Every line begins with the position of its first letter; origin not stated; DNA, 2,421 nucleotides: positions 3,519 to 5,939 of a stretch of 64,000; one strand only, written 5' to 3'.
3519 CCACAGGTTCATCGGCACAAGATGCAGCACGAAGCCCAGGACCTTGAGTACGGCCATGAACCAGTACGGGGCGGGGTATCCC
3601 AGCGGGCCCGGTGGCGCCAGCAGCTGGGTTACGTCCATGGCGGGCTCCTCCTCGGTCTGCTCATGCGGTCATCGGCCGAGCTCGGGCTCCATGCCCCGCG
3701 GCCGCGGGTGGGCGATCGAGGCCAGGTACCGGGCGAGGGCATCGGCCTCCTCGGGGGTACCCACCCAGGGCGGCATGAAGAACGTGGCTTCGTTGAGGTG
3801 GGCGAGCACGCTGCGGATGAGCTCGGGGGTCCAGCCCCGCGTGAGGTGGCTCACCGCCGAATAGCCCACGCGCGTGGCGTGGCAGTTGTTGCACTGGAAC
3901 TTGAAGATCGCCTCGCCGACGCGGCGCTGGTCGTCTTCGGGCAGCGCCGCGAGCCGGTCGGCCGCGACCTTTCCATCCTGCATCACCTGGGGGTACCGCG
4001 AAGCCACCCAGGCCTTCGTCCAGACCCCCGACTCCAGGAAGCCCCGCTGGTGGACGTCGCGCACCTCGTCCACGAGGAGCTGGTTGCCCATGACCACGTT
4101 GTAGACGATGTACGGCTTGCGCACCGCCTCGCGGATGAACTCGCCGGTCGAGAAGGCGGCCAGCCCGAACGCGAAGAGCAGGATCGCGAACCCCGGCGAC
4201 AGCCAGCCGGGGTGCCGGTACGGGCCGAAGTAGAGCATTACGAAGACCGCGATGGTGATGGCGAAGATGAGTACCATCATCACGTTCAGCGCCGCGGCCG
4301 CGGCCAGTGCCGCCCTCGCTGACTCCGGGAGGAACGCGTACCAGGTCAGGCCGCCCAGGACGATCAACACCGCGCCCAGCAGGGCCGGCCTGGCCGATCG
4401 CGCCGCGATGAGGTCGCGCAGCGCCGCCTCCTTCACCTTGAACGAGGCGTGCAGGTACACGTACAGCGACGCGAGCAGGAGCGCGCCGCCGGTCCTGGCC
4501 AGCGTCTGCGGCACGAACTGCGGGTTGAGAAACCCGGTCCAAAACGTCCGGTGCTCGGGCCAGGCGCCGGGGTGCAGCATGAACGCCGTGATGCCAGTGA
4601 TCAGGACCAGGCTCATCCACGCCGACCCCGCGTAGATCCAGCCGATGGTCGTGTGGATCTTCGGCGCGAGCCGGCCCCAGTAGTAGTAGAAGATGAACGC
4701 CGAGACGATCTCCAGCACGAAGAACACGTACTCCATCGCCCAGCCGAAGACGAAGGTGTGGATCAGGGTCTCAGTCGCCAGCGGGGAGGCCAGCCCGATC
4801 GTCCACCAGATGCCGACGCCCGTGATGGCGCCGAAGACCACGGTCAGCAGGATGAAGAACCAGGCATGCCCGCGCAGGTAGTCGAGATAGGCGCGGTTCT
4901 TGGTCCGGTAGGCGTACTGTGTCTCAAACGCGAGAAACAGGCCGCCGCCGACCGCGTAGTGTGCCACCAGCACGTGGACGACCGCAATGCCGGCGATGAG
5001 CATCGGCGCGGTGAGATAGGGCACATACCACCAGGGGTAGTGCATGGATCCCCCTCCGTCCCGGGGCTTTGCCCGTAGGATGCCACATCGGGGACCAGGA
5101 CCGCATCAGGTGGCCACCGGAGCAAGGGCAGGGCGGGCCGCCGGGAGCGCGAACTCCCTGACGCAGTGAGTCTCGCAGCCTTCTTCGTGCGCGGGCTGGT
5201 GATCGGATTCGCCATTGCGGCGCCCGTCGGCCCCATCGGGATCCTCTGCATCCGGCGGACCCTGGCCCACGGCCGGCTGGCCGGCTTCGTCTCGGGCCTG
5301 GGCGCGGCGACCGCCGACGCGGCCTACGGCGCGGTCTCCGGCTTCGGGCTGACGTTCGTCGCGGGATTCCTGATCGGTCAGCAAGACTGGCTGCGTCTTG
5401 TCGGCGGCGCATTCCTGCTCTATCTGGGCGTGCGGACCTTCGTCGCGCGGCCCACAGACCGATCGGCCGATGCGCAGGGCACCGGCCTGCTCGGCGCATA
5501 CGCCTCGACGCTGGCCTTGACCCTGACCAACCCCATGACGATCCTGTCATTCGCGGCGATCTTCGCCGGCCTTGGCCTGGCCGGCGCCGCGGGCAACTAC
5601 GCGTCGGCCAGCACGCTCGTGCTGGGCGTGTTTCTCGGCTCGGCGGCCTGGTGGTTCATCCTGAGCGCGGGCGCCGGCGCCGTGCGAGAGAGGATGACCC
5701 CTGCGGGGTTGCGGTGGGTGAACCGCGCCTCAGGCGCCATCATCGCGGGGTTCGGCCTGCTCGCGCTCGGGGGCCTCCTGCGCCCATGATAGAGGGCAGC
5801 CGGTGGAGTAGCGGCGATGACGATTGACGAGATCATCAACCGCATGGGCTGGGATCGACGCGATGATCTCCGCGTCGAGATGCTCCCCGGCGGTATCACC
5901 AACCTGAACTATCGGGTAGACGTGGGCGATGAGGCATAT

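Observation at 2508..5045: Cytochrome bd subunit-I homolog fused to a C-terminal cytochrome c (CNNCH), with an unrelated membrane protein in place of CydB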

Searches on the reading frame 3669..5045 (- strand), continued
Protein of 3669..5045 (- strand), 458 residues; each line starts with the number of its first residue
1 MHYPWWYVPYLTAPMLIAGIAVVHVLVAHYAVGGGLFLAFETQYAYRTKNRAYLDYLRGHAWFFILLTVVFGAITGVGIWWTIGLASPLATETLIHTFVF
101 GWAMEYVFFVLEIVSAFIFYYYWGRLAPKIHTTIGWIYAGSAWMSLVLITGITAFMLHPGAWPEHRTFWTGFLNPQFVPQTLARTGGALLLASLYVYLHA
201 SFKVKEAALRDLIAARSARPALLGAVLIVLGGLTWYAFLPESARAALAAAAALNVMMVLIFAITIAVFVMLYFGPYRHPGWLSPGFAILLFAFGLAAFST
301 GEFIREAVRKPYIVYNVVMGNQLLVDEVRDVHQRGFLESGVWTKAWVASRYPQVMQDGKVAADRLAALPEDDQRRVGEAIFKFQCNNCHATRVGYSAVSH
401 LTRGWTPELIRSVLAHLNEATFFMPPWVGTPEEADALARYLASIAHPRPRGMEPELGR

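Call 63: list_cluster_members(proteins=[window:3669-5045:-, window:2508-3638:-])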
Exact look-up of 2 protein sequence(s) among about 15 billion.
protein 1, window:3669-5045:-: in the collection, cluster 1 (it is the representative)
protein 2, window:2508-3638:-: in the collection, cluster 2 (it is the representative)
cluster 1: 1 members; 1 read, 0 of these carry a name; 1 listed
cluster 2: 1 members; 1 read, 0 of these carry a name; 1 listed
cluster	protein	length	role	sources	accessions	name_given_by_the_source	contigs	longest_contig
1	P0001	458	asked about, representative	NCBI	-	-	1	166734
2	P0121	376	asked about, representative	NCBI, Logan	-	-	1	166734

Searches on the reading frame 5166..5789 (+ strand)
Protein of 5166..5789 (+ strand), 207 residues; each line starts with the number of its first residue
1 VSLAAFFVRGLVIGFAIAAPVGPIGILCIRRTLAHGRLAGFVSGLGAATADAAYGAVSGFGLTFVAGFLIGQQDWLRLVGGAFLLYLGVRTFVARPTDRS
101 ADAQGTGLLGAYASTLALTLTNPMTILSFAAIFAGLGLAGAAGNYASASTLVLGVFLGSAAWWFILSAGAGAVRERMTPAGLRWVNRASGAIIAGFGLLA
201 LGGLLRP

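Call 3: search_protein_families(library=pfam, proteins=[window:5166-5789:+], max_evalue=1)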
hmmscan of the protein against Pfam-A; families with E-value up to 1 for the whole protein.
window:5166-5789:+ (207 aa): 2 families
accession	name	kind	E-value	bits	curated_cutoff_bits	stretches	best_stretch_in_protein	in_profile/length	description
PF01810.24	LysE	-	2e-22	80.1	25.6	1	16-200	2-189/193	LysE type translocator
PF03741.22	TerC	-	0.0033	17.6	27.8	1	60-96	46-82/178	Integral membrane protein TerC family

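Call 4: search_protein_families(library=ncbifam, proteins=[window:5166-5789:+], max_evalue=1)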
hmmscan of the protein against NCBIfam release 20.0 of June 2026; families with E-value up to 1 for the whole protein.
window:5166-5789:+ (207 aa): 6 families
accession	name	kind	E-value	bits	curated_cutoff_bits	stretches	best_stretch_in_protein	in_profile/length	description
TIGR00949.1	2A76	subfamily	5.8e-16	58.7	183.95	1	22-198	3-183/185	homoserine/threonine efflux transporter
TIGR00948.1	2a75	equivalog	7.9e-07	29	213.65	1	45-192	27-176/177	L-lysine exporter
NF008201.0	PRK10958.1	equivalog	8.4e-05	22.2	165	1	16-160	20-163/212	leucine efflux protein LeuE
NF007812.0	PRK10520.1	equivalog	0.0069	16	209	1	23-134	22-134/206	homoserine/homoserine lactone efflux protein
TIGR03716.1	R_switched_YkoY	subfamily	0.015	14.9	138.5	1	61-158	49-139/220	integral membrane protein, YkoY family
TIGR03717.1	R_switched_YjbE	subfamily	0.035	13.8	134.8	1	62-158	50-136/176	YjbE family putative metal transport protein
